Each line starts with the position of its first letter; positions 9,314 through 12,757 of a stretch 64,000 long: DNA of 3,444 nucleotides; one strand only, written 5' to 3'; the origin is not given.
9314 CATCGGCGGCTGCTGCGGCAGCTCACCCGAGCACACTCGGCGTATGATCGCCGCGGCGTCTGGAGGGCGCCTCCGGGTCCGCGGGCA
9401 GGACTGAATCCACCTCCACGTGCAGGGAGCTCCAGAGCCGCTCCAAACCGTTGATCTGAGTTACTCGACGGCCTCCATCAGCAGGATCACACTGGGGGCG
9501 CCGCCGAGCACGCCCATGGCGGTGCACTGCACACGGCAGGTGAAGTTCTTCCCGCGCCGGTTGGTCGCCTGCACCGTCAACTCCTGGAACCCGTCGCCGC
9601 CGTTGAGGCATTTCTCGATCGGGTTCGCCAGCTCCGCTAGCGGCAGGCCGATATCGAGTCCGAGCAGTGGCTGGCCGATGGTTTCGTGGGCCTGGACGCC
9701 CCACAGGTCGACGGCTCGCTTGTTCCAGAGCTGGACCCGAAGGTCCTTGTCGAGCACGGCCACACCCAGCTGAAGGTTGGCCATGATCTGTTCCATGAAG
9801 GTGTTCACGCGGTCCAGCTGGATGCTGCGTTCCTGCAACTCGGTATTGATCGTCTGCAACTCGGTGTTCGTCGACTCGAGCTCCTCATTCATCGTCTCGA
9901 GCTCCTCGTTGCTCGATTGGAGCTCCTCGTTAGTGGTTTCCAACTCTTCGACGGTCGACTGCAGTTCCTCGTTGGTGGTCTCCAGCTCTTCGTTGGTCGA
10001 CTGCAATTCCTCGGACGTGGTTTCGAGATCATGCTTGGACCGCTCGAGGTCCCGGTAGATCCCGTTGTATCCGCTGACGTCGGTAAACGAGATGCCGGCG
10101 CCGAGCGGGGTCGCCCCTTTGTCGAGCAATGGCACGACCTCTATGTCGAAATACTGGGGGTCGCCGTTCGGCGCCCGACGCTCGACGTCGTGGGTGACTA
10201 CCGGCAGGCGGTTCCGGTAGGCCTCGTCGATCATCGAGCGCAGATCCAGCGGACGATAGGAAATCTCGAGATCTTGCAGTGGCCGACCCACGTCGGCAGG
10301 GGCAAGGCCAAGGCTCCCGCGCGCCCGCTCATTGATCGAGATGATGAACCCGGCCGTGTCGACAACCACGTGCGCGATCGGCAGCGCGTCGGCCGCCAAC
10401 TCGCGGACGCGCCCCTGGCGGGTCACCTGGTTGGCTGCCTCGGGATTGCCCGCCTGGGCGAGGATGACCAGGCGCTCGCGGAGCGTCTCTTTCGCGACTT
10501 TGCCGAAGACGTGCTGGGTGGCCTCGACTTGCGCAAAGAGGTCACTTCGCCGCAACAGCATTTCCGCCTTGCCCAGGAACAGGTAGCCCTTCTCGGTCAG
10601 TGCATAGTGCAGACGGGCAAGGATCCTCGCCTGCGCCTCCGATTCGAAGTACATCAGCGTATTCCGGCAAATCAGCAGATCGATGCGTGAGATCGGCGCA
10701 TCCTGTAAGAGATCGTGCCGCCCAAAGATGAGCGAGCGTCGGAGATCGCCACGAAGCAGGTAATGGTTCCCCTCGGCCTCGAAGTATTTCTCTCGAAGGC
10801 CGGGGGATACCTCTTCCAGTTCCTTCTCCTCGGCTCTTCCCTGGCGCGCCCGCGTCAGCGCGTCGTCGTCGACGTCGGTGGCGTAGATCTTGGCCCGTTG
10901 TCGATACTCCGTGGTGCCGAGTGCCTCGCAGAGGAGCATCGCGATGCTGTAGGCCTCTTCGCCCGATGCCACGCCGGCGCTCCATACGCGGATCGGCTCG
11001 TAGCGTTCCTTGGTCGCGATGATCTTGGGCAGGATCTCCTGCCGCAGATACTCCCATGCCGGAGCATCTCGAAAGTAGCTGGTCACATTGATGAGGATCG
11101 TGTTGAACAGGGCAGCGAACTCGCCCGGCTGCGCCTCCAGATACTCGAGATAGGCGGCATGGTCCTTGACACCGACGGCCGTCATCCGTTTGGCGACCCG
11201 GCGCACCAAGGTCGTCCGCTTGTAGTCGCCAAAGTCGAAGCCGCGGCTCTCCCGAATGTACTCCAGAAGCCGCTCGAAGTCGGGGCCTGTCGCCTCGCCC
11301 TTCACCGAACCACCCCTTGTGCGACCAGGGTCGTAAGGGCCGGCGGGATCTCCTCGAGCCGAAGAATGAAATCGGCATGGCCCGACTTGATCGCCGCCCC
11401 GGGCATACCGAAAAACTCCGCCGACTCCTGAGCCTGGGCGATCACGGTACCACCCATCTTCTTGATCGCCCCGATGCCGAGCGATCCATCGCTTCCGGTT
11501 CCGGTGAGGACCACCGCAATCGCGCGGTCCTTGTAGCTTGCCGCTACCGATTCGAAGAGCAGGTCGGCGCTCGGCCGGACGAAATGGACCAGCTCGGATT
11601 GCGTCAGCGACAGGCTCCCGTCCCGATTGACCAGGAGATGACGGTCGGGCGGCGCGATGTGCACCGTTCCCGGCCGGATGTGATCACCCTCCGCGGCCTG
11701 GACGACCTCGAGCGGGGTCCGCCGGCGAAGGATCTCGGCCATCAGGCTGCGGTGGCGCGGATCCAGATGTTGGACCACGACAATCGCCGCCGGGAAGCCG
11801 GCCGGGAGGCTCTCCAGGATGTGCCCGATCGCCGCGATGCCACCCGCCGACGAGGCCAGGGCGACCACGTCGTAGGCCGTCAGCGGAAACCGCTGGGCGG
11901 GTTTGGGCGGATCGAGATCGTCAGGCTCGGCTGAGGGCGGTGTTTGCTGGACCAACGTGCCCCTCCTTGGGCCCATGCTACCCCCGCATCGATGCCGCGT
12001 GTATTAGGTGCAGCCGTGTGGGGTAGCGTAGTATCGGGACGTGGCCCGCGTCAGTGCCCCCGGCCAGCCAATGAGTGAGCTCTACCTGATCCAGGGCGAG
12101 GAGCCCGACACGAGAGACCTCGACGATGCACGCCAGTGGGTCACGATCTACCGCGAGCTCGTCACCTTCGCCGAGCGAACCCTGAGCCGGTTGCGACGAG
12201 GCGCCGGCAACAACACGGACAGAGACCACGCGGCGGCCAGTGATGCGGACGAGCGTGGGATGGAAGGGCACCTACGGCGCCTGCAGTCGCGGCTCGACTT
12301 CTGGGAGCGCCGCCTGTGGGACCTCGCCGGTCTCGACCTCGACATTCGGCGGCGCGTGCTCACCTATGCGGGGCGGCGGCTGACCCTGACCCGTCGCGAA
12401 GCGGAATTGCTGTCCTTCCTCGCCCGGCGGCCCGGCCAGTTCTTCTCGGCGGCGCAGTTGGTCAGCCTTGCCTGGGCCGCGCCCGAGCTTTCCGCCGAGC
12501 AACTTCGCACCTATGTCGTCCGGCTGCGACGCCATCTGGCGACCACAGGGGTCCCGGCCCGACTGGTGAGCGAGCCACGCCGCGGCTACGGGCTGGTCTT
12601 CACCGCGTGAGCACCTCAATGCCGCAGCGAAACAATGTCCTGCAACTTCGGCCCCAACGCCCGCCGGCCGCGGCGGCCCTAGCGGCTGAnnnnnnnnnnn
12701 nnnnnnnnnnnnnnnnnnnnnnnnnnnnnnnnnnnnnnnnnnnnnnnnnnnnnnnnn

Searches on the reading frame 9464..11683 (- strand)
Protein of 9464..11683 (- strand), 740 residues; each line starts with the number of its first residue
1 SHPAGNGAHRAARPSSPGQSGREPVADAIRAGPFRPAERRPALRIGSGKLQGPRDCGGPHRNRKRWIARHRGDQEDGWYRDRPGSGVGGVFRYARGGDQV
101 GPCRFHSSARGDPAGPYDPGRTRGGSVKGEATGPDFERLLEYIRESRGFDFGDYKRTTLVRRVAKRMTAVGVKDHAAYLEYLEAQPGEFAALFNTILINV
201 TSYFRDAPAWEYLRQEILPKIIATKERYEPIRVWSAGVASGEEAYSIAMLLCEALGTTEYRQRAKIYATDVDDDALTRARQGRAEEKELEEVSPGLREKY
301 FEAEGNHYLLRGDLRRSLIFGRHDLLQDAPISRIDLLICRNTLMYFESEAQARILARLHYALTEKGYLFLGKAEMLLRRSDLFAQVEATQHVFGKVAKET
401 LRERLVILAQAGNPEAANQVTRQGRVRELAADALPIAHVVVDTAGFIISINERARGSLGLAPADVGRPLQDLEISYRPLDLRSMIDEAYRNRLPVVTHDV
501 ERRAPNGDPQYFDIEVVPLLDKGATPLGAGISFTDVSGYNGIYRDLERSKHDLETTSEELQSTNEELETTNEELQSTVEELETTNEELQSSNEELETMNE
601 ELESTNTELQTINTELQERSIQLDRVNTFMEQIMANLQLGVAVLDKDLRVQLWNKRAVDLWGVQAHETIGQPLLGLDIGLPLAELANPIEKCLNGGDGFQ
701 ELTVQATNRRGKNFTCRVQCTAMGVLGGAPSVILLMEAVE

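Call 23: search_protein_families(library=pfam, proteins=[window:9464-11683:-], max_evalue=0.00001)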
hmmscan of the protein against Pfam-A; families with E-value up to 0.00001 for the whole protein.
window:9464-11683:- (740 aa): 8 families
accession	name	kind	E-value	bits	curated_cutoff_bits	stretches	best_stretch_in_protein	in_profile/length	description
PF01739.24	CheR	-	1.5e-49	168.6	27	1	199-390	1-193/195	CheR methyltransferase, SAM binding domain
PF03705.20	CheR_N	-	1.2e-17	63.8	27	1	135-186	2-53/53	CheR methyltransferase, all-alpha domain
PF00989.32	PAS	-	4.5e-17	62.5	22.6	2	629-730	2-103/113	PAS fold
PF08448.16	PAS_4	-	3e-14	53.6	23.1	0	432-537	2-106/110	PAS fold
PF13596.12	PAS_10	-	4.9e-08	34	22.1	0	432-536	6-105/106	PAS domain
PF13426.13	PAS_9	-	2.3e-07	31.5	27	0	439-537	5-102/103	PAS domain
PF13188.13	PAS_8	-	7.1e-07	29.4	21.8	0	630-685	3-50/65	PAS domain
PF05701.16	WEMBL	-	7.7e-06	25.4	35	0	544-618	356-430/562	Weak chloroplast movement under blue light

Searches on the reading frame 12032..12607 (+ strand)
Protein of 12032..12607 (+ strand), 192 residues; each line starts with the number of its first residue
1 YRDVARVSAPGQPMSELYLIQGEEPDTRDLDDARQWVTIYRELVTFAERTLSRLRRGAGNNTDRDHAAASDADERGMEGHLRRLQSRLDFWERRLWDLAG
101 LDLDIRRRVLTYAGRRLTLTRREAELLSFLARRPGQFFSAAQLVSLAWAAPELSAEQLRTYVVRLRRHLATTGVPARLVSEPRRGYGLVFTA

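Call 23: search_protein_families(library=pfam, proteins=[window:12032-12607:+], max_evalue=0.00001)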
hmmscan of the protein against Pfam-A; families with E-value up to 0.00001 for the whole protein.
window:12032-12607:+ (192 aa): 1 family
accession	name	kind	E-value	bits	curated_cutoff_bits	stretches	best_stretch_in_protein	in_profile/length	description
PF00486.34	Trans_reg_C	-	1.9e-12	47.5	26.2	1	114-187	1-76/77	Transcriptional regulatory protein, C terminal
